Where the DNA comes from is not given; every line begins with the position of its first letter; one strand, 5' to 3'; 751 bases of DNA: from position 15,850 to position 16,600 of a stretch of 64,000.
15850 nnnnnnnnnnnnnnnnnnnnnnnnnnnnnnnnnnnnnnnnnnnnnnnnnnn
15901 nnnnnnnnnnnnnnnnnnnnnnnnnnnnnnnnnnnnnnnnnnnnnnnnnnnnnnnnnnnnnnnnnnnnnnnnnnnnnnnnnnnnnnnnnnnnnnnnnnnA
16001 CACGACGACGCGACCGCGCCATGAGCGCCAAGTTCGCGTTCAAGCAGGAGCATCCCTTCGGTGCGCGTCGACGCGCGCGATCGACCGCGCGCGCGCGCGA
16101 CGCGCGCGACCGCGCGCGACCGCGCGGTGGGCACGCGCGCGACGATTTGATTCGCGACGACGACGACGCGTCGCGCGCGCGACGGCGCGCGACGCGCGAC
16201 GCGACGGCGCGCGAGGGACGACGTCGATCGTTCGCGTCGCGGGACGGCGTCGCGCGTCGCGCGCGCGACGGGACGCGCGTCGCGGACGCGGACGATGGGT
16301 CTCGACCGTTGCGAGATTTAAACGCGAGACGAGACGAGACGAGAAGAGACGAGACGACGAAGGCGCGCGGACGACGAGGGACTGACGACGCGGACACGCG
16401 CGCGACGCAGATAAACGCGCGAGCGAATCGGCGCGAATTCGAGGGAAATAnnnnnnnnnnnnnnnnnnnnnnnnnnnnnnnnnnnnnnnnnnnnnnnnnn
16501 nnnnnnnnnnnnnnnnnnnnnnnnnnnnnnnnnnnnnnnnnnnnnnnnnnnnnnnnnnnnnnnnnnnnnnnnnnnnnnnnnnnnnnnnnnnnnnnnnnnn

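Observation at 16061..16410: Introns are rare here and those inferred are extremely GC-rich (ATG8 350 nt, COG8 103 nt, CHMP1 155 nt)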

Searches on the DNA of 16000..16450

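Call 65: search_rna_families(source=window, start=16000, end=16450, threshold=evalue, max_evalue=1)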
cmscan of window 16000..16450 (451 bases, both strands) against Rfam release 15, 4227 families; matches with E-value up to 1: 2.
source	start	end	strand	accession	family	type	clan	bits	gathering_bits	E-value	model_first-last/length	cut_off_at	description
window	16151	16185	-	RF01333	CRISPR-DR20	Gene; CRISPR;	-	17.7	42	0.57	1-36/36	no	CRISPR RNA direct repeat element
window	16061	16107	+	RF02691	BTH_s19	Gene; sRNA;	-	12.2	153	0.89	119-167/224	no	Burkholderia sRNA 19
